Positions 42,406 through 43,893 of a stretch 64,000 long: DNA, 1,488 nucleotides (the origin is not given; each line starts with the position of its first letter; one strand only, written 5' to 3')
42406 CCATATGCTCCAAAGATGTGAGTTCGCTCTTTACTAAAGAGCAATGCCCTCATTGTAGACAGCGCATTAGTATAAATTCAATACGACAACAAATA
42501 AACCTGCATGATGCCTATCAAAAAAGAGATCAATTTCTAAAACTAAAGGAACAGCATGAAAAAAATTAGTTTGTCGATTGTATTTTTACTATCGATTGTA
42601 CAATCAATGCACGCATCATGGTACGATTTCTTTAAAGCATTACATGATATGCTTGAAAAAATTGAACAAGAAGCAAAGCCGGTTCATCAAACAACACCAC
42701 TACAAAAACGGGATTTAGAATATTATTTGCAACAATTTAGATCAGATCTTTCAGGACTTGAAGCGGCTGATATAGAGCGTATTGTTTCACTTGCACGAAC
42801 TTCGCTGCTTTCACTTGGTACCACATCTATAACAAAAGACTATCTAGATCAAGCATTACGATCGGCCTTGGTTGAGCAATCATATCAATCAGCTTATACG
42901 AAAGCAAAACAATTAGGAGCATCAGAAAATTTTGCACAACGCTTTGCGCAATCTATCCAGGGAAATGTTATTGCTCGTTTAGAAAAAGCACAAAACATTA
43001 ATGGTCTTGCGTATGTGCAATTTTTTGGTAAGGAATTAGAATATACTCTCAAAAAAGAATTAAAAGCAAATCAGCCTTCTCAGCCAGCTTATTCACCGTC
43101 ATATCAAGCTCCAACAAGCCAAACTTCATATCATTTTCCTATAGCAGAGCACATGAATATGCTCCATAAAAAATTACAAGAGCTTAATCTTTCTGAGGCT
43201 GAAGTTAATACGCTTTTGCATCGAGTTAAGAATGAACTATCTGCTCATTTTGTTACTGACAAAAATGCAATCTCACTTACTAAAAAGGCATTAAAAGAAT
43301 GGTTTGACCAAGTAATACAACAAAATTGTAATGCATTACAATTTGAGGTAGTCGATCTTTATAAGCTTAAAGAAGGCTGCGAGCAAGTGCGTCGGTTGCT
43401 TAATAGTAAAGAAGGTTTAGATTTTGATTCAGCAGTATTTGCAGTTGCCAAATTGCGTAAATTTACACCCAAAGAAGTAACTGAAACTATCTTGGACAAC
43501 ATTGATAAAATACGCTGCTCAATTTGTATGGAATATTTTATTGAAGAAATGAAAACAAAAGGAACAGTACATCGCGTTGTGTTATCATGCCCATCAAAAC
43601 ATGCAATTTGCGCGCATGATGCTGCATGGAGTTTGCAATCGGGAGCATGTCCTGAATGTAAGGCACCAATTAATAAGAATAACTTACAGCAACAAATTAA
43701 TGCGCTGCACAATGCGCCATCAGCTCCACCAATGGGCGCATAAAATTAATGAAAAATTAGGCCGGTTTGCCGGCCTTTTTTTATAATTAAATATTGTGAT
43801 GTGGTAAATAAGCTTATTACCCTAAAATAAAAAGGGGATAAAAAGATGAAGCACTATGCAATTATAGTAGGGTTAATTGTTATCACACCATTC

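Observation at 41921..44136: Two adjacent RING-type zinc-finger proteins with a conserved C-x2-D variant of the sixth ligand, plus a possible truncated third copy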

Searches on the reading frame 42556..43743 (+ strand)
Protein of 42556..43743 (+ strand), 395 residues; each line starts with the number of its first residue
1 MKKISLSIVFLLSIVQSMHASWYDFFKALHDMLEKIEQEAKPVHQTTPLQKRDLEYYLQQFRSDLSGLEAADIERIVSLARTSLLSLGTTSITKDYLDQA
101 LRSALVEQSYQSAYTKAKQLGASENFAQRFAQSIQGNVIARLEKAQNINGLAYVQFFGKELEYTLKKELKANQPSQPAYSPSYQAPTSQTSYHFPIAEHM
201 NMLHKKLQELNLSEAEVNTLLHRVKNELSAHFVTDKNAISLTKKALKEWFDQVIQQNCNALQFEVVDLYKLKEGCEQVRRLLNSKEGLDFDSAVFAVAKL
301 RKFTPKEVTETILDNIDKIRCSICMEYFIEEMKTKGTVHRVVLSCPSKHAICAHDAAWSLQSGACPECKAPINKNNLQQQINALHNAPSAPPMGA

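Call 3: search_protein_families(library=pfam, proteins=[window:42556-43743:+], max_evalue=10)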
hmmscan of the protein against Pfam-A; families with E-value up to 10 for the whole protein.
window:42556-43743:+ (395 aa): 12 families
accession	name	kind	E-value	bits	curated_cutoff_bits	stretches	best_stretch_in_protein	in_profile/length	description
PF22735.1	NNH3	-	0.00015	22.3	27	2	193-262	119-189/213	NACHT N-terminal Helical domain 3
PF20173.3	ZnF_RZ-type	-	0.037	14.1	27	1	342-374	11-43/54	RZ type zinc finger domain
PF22930.1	PDXDC1-like_cen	-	0.042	14.4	25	1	234-268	39-73/117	PDXDC1-like central domain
PF12095.13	CRR7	-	0.11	13.3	25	1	240-292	23-72/84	Protein CHLORORESPIRATORY REDUCTION 7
PF22307.1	Ebola-like_HR1-HR2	-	0.15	12.4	27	0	183-240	20-77/81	Envelope glycoprotein GP2-like, HR1-HR2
PF13639.12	zf-RING_2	-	0.33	11.7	27.3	1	320-369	2-44/44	Ring finger domain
PF11198.13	DUF2857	-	0.34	11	36.8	1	64-130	29-94/174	Protein of unknown function (DUF2857)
PF14634.12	zf-RING_5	-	0.39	11.2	27.9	1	320-369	1-42/43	zinc-RING finger domain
PF24564.1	DUF7605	-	0.47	10.8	27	1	13-123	53-163/183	Domain of unknown function (DUF7605)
PF13920.12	zf-C3HC4_3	-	0.81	10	27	1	340-374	13-48/49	Zinc finger, C3HC4 type (RING finger)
PF24921.1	RING_XB3-XBAT31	-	1.2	9.7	50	1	321-373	2-56/57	E3 ubiquitin-protein ligase XB3/XBAT31 RING finger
PF17848.7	Zn_ribbon_ACC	-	1.6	9.4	24.5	1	365-379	4-18/26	Acetyl-CoA carboxylase zinc finger domain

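Call 5: find_homologous_proteins(query=window:42556-43743:+, max_evalue=0.01)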
Query window:42556-43743:+ (395 aa): 5 proteins with E <= 0.01 among 5864 candidates.
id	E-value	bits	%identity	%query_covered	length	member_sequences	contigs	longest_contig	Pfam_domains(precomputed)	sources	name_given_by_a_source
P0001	1.6e-257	872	99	100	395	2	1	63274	-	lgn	-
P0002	3.3e-186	637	73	100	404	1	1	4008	-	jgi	jgi:hypothetical protein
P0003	4.4e-184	630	73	100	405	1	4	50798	-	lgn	-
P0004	5.6e-184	630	72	100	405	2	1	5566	-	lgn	-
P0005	8.5e-137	474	58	100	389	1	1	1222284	-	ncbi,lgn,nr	ncbi:hypothetical protein Noda2021_05410 [Candidatus Dependentiae bacterium Noda2021]|nr:hypothetica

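Call 10: find_encoding_contigs(protein=P0005, flank=6000, max_places=3)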
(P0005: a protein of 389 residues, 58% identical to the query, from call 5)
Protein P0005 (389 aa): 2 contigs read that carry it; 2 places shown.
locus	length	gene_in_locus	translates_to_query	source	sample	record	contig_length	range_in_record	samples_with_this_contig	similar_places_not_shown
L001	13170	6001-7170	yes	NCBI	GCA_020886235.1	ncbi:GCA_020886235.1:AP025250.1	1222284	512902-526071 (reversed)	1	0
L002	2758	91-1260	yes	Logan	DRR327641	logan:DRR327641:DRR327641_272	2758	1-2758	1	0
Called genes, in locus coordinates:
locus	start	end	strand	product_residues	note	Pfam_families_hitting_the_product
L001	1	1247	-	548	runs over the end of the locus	PF00933:Glyco_hydro_3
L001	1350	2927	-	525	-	PF00232:Glyco_hydro_1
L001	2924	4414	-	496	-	PF00232:Glyco_hydro_1, PF02449:Glyco_hydro_42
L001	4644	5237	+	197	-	-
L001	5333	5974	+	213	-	-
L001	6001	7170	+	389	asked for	-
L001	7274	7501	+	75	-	-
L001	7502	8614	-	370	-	PF01926:MMR_HSR1, PF02421:FeoB_N (weak), PF06071:YchF-GTPase_C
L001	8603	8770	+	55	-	-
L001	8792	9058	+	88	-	-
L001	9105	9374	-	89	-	-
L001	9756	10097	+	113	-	-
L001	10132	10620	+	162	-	-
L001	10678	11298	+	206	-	-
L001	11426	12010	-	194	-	-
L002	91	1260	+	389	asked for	-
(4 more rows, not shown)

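Call 23: find_related_loci(query=A3, collection=genome_contigs, flank=5000)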
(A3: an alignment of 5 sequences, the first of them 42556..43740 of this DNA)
Query A3 (395 aa) in genome_contigs; peptide patterns used: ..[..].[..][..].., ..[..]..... (x = any residue, [..] = any of these).
53 stretches matched a pattern; 1 encode a relative of the query (tblastn E <= 1e-3); 1 distinct loci.
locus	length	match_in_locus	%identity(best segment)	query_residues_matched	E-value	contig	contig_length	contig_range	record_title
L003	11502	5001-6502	58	1-395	2e-147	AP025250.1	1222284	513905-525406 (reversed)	Candidatus Dependentiae bacterium Noda2021 DNA, complete genome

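Call 52: find_encoding_contigs(protein=P0003, flank=6000, max_places=2)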
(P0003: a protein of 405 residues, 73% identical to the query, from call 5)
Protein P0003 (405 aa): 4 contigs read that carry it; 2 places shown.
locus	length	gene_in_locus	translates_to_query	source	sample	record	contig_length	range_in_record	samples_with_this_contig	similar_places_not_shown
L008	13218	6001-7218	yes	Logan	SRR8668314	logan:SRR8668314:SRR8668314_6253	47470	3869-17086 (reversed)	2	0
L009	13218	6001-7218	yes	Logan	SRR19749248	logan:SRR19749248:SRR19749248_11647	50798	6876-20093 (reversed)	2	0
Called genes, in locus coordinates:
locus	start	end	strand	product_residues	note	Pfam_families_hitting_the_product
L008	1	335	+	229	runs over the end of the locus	-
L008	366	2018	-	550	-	PF00933:Glyco_hydro_3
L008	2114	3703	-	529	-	PF00232:Glyco_hydro_1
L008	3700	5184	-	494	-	PF00232:Glyco_hydro_1, PF00150:Cellulase (weak)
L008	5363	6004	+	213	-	-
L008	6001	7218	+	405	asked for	-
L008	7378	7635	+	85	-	-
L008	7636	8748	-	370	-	PF01926:MMR_HSR1, PF02421:FeoB_N (weak), PF06071:YchF-GTPase_C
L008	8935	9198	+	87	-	-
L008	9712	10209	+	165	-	-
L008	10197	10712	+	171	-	-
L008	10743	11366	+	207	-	-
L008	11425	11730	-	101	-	-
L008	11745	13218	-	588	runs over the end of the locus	PF24817:WD40_WDHD1_1st, PF25174:Beta-prop_THOC3, PF25168:Beta-prop_WDR36-Utp21_2nd, PF25173:Beta-prop_WDR3_1st, PF25175:Beta-prop_WDR5, PF25391:WD40_Gbeta, PF23381:Beta-prop_IFT122_1st, PF24807:WD40_CDC20-Fz, +31 more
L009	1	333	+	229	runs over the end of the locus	-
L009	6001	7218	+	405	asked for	-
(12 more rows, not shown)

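Call 53: find_encoding_contigs(protein=P0001, flank=3000, max_places=2)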
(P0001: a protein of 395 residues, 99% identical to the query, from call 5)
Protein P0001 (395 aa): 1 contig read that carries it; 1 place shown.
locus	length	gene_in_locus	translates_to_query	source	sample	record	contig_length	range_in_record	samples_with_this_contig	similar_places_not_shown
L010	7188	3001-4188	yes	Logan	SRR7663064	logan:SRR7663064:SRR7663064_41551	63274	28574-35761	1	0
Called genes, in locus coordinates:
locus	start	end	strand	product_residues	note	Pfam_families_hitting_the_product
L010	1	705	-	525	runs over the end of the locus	PF00232:Glyco_hydro_1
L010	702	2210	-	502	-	PF00232:Glyco_hydro_1, PF00150:Cellulase, PF02449:Glyco_hydro_42 (weak)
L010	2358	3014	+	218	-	-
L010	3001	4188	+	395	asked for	-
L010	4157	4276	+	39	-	-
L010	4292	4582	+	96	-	-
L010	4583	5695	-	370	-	PF01926:MMR_HSR1, PF02421:FeoB_N (weak), PF06071:YchF-GTPase_C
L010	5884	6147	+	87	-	-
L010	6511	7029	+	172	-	-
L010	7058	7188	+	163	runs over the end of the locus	-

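Call 62: search_solved_structures(query=A3, max_evalue=1)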
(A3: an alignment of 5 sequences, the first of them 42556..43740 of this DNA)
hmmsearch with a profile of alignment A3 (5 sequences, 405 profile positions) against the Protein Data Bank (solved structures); distinct sequences matched with E-value up to 1: 12.
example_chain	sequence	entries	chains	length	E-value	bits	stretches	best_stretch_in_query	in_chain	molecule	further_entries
4ap4_A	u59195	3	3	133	0.013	17.8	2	330-387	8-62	E3 UBIQUITIN LIGASE RNF4 | E3 UBIQUITIN-PROTEIN LIGASE RNF4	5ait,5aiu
4ppe_A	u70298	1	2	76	0.034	16.5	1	329-387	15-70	E3 ubiquitin-protein ligase RNF4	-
3ng2_A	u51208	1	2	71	0.038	16.3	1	329-387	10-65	RING finger protein 4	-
8x9w_X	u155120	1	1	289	0.075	15.3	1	147-221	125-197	Tri1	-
2ea6_A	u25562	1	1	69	0.077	15.3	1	329-385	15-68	RING finger protein 4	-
8x9z_c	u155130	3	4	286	0.082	15.2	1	147-221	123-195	Tri1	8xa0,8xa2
8x9x_S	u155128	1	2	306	0.088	15.1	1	147-221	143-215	Tri1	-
8xa1_Y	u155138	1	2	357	0.09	15.1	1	147-221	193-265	Tri1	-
2xeu_A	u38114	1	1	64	0.13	14.5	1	330-387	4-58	RING FINGER PROTEIN 4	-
8x9y_Z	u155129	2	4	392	0.2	13.9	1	147-221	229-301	Tri1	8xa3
6lgl_e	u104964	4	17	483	0.28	13.5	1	147-221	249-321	Triplex capsid protein 1 | ORF20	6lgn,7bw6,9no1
9ozx_A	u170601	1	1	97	0.64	12.3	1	331-384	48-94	E3 ubiquitin-protein ligase ZNRF3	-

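Call 63: search_protein_families(library=ncbifam, proteins=[window:42556-43743:+], max_evalue=1)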
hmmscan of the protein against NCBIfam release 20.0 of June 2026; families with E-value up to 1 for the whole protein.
window:42556-43743:+ (395 aa): 2 families
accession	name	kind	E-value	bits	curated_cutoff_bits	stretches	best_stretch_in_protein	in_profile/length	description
NF053564.1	Gins15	equivalog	0.074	12.8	130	1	278-334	61-118/142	DNA replication protein Gins15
TIGR00549.1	mevalon_kin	equivalog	0.21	11.1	163.05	0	195-226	225-256/276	mevalonate kinase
